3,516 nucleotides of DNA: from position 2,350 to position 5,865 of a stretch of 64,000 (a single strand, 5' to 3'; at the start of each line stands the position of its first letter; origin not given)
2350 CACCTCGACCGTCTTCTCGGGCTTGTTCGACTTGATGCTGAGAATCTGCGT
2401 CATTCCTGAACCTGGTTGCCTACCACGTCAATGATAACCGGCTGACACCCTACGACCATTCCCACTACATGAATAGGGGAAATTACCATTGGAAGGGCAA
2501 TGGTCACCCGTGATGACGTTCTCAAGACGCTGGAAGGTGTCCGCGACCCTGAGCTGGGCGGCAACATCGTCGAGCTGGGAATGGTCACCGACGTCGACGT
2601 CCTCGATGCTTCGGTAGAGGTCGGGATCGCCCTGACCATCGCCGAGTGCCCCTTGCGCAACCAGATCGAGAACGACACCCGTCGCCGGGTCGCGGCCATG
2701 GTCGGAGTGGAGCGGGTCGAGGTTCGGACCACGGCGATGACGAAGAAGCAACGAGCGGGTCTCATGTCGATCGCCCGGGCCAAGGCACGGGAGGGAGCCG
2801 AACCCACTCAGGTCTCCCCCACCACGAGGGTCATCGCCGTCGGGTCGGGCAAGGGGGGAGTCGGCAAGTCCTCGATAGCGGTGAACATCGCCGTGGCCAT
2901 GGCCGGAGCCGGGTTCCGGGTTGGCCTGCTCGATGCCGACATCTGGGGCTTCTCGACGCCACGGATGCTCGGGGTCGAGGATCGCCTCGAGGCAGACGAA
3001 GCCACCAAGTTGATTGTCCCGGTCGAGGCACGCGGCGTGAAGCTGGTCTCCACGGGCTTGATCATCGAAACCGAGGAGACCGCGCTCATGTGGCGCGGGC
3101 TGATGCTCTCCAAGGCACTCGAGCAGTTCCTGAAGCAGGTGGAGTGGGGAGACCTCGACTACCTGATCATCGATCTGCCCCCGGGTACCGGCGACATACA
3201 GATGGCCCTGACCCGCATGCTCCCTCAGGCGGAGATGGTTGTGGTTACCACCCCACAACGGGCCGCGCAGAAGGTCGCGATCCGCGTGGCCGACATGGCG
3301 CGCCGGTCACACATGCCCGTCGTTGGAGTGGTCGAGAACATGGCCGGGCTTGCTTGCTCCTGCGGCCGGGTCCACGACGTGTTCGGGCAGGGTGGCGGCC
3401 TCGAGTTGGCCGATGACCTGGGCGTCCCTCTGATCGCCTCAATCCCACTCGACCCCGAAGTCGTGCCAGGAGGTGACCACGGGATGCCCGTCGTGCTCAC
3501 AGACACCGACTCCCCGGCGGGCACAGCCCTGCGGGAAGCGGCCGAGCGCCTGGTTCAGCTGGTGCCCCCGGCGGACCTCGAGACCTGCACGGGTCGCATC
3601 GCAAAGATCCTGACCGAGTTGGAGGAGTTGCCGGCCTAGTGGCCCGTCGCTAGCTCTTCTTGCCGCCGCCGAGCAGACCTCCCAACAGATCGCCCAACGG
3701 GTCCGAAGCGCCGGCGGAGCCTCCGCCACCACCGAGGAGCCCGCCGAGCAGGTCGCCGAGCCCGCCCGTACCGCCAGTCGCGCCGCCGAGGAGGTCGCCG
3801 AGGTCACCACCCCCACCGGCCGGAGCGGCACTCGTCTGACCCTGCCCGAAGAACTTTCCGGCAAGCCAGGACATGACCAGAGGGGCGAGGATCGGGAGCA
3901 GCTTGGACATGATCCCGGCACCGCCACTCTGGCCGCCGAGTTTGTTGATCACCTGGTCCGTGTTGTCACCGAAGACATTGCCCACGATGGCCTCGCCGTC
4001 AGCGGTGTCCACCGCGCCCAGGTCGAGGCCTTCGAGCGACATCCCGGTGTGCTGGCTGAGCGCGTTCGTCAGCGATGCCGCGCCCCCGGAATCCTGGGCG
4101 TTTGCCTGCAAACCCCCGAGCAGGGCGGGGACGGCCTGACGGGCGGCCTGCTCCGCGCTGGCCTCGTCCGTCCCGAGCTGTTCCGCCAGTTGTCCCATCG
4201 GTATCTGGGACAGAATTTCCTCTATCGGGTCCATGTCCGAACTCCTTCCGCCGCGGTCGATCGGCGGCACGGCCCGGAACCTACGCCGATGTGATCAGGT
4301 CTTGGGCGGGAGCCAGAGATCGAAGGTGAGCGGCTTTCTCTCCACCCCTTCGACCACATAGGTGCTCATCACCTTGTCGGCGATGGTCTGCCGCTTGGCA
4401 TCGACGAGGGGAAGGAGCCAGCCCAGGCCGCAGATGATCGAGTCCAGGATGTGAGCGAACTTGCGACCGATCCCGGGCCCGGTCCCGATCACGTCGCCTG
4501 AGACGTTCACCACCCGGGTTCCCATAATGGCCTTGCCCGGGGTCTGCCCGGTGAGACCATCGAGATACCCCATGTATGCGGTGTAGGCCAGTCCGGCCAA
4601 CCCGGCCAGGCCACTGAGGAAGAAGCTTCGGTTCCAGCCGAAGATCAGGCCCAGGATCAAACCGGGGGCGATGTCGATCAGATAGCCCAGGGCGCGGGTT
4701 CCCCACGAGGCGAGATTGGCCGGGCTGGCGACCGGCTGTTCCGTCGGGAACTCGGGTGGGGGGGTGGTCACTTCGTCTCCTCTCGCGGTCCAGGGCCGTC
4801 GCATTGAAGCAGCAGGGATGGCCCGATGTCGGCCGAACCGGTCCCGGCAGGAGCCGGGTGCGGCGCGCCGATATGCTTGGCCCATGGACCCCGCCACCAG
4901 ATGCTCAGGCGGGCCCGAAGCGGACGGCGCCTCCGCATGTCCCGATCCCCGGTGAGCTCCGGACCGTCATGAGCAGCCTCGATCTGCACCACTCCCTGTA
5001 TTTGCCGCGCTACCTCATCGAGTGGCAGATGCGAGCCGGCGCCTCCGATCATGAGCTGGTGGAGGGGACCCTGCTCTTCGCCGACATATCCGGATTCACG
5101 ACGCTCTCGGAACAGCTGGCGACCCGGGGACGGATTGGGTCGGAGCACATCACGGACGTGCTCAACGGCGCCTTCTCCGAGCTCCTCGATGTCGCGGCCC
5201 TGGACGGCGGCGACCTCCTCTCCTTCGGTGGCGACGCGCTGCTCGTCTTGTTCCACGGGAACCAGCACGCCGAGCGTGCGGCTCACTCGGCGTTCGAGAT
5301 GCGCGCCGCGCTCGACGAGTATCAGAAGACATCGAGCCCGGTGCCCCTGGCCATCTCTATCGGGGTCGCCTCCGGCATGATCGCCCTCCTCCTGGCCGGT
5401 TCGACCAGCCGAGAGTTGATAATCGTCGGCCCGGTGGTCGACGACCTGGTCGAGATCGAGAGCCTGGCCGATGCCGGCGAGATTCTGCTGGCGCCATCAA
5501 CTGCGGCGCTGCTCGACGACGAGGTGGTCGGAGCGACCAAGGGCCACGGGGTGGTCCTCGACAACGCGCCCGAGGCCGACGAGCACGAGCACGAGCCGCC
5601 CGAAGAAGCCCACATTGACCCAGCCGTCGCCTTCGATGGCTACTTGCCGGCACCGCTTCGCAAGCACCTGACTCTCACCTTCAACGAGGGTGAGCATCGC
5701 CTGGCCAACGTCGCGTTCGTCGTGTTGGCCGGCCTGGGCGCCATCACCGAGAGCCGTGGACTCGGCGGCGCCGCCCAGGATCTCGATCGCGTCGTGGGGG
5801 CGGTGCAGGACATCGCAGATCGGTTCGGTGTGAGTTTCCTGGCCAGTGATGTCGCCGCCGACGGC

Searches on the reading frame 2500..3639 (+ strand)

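Call 12: search_protein_families(library=pfam, proteins=[window:2500-3639:+], max_evalue=0.001)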
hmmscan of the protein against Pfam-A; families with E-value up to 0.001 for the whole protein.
window:2500-3639:+ (379 aa): 7 families
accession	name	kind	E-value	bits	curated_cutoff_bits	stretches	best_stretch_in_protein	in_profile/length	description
PF10609.15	ParA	-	1.5e-87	293.5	27.1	1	109-351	3-245/246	NUBPL iron-transfer P-loop NTPase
PF01883.24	FeS_assembly_P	-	9.9e-17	61.4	23.5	1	4-75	1-73/73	Iron-sulfur cluster assembly protein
PF13614.12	AAA_31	-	9.3e-12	45.7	27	1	109-250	1-146/177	AAA domain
PF01656.29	CbiA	-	6.2e-11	42.8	25.4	1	112-285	1-86/125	CobQ/CobB/MinD/ParA nucleotide binding domain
PF09140.17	MipZ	-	4.1e-10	39.8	20.7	1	111-232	2-112/262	ATPase MipZ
PF00142.24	Fer4_NifH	-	2.1e-05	24.6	25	1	116-351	6-244/271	4Fe-4S iron sulfur cluster binding proteins, NifH/frxC family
PF02374.21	ArsA_ATPase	-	0.00015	21.6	24.3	0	110-144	2-35/305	Anion-transporting ATPase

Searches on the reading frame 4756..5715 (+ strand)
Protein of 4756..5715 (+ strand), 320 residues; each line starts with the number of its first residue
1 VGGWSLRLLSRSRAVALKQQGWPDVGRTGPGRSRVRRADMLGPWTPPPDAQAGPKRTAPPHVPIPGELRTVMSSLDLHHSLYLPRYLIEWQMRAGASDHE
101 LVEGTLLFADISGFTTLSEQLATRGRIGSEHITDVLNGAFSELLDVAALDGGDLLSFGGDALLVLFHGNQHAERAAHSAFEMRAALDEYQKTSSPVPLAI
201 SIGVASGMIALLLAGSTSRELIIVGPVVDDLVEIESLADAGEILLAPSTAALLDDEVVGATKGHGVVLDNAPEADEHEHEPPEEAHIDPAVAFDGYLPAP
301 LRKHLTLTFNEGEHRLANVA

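Call 50: search_protein_families(library=pfam, proteins=[window:4756-5715:+], max_evalue=0.1)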
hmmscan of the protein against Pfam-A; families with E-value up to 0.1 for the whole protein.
window:4756-5715:+ (320 aa): 1 family
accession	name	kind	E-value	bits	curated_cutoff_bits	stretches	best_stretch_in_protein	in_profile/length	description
PF00211.25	Guanylate_cyc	-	7.2e-11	42.4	21.9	1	105-256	10-158/183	Adenylate and Guanylate cyclase catalytic domain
